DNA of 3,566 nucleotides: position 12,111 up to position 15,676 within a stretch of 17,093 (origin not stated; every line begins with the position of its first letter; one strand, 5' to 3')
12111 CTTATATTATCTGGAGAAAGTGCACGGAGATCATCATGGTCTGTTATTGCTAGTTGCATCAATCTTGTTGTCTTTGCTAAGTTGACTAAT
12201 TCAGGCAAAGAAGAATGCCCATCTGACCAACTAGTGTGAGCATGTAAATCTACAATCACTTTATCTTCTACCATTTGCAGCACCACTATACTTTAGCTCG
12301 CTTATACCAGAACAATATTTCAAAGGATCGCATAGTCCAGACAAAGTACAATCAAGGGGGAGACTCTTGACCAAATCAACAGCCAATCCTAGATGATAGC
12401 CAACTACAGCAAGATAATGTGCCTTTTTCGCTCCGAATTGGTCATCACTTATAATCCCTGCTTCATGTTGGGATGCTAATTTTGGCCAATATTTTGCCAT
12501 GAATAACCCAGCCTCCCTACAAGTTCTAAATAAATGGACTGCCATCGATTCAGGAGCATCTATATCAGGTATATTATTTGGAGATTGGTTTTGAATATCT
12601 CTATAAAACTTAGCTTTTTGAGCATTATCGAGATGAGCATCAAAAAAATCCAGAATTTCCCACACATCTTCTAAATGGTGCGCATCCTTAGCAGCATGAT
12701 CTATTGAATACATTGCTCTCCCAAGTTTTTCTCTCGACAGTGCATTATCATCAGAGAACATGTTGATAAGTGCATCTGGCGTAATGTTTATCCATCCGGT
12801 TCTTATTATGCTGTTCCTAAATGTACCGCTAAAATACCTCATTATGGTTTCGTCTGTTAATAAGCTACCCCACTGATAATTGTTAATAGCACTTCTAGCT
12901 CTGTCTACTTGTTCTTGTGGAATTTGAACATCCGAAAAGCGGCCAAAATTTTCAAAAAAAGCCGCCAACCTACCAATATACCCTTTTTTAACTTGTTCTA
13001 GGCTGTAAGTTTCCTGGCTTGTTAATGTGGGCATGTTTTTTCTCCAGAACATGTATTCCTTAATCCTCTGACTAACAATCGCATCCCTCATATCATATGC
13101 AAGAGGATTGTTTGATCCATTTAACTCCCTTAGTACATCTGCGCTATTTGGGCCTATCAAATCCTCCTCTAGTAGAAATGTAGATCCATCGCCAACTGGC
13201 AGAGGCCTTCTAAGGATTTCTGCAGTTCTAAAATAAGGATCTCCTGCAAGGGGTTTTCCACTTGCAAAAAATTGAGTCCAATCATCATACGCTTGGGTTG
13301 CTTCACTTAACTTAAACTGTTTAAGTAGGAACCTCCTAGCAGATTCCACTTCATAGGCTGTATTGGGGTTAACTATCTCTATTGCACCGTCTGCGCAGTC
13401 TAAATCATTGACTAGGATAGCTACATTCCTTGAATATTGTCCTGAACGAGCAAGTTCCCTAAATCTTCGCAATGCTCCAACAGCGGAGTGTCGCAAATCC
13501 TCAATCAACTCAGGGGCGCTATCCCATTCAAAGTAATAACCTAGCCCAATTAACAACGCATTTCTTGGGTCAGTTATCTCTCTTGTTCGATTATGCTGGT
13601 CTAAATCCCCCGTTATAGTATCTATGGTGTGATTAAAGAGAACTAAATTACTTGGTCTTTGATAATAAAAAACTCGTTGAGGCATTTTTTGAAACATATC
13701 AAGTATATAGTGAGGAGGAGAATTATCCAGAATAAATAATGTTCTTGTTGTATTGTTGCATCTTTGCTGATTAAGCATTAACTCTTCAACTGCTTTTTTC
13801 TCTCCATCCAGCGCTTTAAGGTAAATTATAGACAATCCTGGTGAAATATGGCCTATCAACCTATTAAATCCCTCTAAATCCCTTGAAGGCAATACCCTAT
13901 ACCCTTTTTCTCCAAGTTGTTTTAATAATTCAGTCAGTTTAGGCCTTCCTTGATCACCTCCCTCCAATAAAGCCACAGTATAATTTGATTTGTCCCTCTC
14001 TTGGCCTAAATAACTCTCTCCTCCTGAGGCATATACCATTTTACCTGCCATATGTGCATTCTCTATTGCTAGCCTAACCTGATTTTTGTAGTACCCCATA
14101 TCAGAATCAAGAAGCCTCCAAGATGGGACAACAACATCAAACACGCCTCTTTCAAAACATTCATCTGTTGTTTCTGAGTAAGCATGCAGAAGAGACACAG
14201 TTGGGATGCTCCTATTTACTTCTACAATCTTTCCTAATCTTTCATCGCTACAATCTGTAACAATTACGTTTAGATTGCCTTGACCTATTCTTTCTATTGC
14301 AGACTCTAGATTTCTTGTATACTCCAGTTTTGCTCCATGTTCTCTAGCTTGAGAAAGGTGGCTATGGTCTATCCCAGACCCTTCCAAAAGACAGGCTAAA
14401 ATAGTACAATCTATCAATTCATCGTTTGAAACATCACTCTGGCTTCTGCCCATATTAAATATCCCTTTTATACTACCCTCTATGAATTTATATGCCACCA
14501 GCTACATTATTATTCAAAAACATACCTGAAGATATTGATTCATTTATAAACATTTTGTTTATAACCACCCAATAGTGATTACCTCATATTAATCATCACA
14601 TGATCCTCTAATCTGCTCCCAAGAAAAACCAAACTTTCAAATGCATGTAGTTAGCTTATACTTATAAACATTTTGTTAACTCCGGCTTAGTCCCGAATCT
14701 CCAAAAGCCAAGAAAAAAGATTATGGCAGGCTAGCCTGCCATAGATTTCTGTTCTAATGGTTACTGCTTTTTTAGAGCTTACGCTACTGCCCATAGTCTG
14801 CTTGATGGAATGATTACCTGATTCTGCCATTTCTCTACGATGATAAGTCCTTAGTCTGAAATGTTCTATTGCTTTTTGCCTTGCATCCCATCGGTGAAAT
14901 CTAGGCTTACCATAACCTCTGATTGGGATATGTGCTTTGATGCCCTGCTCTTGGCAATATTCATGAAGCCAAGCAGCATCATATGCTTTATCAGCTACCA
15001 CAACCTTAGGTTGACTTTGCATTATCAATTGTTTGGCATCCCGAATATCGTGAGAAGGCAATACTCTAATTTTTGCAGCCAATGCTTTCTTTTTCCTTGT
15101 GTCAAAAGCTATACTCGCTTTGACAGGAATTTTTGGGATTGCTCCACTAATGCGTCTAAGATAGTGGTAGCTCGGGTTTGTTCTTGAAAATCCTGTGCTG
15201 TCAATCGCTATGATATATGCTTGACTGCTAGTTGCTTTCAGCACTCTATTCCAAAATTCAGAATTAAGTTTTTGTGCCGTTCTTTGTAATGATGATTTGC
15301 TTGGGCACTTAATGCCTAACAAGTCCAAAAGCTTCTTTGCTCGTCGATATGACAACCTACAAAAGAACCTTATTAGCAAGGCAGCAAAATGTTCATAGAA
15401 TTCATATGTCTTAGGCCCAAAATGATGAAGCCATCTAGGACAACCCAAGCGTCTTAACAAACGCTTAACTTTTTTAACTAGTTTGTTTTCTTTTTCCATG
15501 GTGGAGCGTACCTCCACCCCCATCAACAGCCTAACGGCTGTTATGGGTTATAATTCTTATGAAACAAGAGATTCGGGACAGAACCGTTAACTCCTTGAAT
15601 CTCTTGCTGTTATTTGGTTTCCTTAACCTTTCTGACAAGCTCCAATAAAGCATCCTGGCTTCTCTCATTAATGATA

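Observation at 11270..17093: Acyl-phosphate-forming kinase, receiver-like proteins and a PHP phosphoesterase, with no histidine kinase: a candidate uncharacterised signalling or modification module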

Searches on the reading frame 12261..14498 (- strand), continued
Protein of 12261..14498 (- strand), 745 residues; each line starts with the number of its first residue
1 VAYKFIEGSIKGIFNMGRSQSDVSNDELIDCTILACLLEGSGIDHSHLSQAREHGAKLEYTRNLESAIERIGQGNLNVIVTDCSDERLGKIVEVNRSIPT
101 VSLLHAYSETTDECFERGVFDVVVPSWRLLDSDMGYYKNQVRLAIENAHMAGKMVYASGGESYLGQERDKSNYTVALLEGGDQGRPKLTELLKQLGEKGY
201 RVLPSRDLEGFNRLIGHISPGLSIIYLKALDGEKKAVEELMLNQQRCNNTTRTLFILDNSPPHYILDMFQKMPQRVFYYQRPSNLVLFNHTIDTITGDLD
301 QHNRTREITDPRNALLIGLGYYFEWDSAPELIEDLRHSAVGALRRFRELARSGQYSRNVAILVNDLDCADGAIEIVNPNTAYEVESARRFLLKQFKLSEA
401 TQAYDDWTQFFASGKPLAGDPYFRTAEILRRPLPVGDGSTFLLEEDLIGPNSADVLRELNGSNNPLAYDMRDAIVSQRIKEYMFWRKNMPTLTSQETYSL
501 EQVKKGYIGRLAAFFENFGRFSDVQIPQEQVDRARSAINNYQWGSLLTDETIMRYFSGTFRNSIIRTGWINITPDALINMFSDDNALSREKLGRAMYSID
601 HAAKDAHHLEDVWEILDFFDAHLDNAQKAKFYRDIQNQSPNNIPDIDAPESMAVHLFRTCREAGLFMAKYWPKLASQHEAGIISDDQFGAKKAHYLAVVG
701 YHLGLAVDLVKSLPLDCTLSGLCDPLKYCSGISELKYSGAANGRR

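Call 95: search_protein_families(library=ncbifam, proteins=[L015:5025-5891:-, L015:6001-7725:+, L015:7708-8607:-], max_evalue=0.001)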
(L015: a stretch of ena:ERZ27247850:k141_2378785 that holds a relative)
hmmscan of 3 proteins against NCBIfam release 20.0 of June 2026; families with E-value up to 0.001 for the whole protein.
L015:5025-5891:- (288 aa): 10 families
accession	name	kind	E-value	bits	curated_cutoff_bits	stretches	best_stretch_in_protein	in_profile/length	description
NF038032.1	CehA_McbA_metalo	domain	4.5e-20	72.3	80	1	22-258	2-230/315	CehA/McbA family metallohydrolase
NF047791.1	RNaseRnm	equivalog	1.2e-12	47.7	375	1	24-85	2-68/275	RNase RNM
NF041577.1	nside_bi_sphtase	equivalog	1.3e-10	41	400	1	24-85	3-67/276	3',5'-nucleoside bisphosphate phosphatase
NF042955.1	Ppl_antiphage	equivalog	5.1e-07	28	1000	1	74-242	76-243/882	anti-phage protein Ppl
NF041661.1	Cycl_ph_dihydrol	equivalog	5.7e-05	22.6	500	1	26-84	1-62/259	phosphoribosyl 1,2-cyclic phosphate 1,2-diphosphodiesterase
NF005928.0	PRK07945.1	equivalog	6.6e-05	22.4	250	1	26-61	101-137/337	PHP domain-containing protein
NF004981.0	PRK06361.1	equivalog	0.00026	20.4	117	1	24-84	1-72/217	histidinol phosphate phosphatase domain-containing protein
NF004086.0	PRK05588.1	equivalog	0.00063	19.8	321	0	24-61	1-39/255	histidinol phosphate phosphatase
TIGR01856.1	hisJ_fam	subfamily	0.00081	19.2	90.2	0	26-63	2-41/252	histidinol-phosphatase HisJ family protein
NF006375.0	PRK08609.1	equivalog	0.00082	18.1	426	0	26-61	338-374/571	DNA polymerase/3'-5' exonuclease PolX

L015:6001-7725:+ (574 aa): 87 families (the best 25 are shown)
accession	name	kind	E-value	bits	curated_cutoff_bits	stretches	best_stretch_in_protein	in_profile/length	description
NF007969.0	PRK10693.1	equivalog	1.9e-20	73.2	329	1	3-105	9-111/337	two-component system response regulator RssB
NF053854.1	RespRegPhoBBctds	equivalog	5.8e-19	68.3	270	1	4-117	1-115/225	two-component system response regulator PhoB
NF045944.1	ResRegRpaBCyano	equivalog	3e-15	56.2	330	1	5-116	1-111/229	response regulator transcription factor RpaB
NF008469.0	PRK11361.1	equivalog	8.1e-15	54.4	714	1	3-117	6-120/461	acetoacetate metabolism transcriptional regulator AtoC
NF008199.0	PRK10955.1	equivalog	3.3e-14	53.4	341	1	1-117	1-115/232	envelope stress response regulator transcription factor CpxR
TIGR01387.1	cztR_silR_copR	subfamily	7.9e-14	51.8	279.2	1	4-116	1-113/218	heavy metal response regulator transcription factor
NF051850.1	RespRegRprY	equivalog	1.2e-13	51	370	1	2-117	5-120/234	response regulator transcription factor RprY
TIGR02154.1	PhoB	equivalog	1.5e-13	50.6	296.2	1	3-116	4-119/226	phosphate regulon transcriptional regulator PhoB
NF045505.1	RR_RssB_Pseudo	equivalog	2.2e-13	50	700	1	2-105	6-109/394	two-component system response regulator RssB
NF006900.1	PRK09390.1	equivalog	4.4e-13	49.2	255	1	4-118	7-121/203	response regulator FixJ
NF007928.2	PRK10643.1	equivalog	1.8e-12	47.3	330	1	2-117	1-116/216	two-component system response regulator PmrA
NF000402.1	vanR-B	exception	1.8e-12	47.2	480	1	2-121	3-121/219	vancomycin resistance response regulator transcription factor VanR-B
NF046026.1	HisKinCckACaul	equivalog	2e-12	46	1000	1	4-115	561-674/678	cell cycle histidine kinase CckA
NF040534.1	resp_reg_YycF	equivalog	2.9e-12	46.3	340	1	3-117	2-115/231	response regulator YycF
NF010430.0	PRK13856.1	equivalog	3.4e-12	46.6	344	1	2-118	2-118/241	two-component response regulator VirG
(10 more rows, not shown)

L015:7708-8607:- (299 aa): 0 families

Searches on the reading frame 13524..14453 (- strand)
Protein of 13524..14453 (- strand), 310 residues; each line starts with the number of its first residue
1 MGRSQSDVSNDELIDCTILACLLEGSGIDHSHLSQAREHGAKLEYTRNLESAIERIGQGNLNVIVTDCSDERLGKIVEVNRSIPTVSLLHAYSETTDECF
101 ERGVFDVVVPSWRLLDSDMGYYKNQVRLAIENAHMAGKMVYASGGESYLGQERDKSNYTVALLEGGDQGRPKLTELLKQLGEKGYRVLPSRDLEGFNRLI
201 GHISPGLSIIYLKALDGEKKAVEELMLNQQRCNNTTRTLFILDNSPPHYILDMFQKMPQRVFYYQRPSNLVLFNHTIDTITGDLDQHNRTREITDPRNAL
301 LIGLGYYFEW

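Call 57: search_solved_structures(query=window:13524-14453:-, max_evalue=10)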
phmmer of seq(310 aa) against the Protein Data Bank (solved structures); distinct sequences matched with E-value up to 10: 0.

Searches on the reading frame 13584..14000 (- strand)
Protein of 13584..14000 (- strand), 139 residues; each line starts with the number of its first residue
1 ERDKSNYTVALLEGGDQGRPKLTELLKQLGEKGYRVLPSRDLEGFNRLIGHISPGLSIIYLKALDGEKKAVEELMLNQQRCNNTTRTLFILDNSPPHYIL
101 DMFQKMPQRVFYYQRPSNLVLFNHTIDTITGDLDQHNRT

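Call 85: search_protein_families(library=pfam, proteins=[window:13584-14000:-], max_evalue=10)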
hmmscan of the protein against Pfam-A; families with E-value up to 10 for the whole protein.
seq(139 aa): 0 families

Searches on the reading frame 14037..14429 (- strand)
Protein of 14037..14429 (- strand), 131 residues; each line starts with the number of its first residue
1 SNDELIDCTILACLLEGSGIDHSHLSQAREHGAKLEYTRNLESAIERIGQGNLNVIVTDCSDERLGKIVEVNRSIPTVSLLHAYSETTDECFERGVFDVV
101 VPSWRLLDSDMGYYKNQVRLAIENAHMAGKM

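Call 85: search_protein_families(library=pfam, proteins=[window:14037-14429:-], max_evalue=10)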
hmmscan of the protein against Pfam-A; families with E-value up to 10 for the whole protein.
seq(131 aa): 1 family
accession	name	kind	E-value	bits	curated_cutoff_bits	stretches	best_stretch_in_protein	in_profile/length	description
PF00627.37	UBA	-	0.098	13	22.4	1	110-126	11-27/37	UBA/TS-N domain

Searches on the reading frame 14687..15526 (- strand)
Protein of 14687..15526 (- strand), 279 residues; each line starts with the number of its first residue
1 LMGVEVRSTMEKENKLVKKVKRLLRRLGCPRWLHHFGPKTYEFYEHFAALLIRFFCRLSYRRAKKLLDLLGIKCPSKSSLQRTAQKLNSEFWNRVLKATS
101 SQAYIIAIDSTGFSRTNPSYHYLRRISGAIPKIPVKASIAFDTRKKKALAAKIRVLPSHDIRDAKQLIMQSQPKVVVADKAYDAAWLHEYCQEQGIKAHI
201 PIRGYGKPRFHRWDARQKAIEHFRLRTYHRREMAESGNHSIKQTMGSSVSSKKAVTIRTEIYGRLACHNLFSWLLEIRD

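Call 4: search_protein_families(library=pfam, proteins=[window:14687-15526:-], max_evalue=0.1)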
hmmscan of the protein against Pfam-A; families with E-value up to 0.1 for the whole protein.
window:14687-15526:- (279 aa): 5 families
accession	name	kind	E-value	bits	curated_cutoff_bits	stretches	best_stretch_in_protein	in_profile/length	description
PF01609.27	DDE_Tnp_1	-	4.6e-14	53.1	23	1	102-270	3-200/200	Transposase DDE domain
PF13716.11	CRAL_TRIO_2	-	0.006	17.4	23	1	83-132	18-68/137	Divergent CRAL/TRIO domain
PF13546.12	DDE_5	-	0.021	14.8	27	0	84-118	58-92/272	DDE superfamily endonuclease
PF11985.13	Phage_Mu_Gp27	-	0.024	15.5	28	0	60-107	24-69/173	Bacteriophage Mu, Gp27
PF13586.12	DDE_Tnp_1_2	-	0.025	15.4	29.2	1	176-218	1-46/86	Transposase DDE domain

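Call 5: search_protein_families(library=ncbifam, proteins=[window:14687-15526:-], max_evalue=0.1)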
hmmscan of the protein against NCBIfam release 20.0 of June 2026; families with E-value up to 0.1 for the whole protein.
window:14687-15526:- (279 aa): 7 families
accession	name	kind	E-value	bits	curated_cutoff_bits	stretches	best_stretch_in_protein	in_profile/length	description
NF033579.1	transpos_IS5_2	equivalog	6.5e-40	137.4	140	1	35-271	36-288/289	IS5 family transposase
NF033581.1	transpos_IS5_4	equivalog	2.8e-08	33.4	140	1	135-248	155-261/285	IS5 family transposase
NF033592.1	transpos_IS4_1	equivalog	1.9e-07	30.5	115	1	47-209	32-213/332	IS4 family transposase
NF033580.1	transpos_IS5_3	equivalog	1.3e-06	28.1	110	1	136-227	129-228/258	IS5 family transposase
NF041731.2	transpos_ISH6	equivalog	2.4e-05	23.2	240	1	45-124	115-195/414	ISH6 family transposase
NF033520.1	transpos_IS982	equivalog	0.00016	21.4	130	1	157-270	135-241/243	IS982 family transposase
NF033551.1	transpos_IS1182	equivalog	0.00027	20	270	1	170-214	309-357/488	IS1182 family transposase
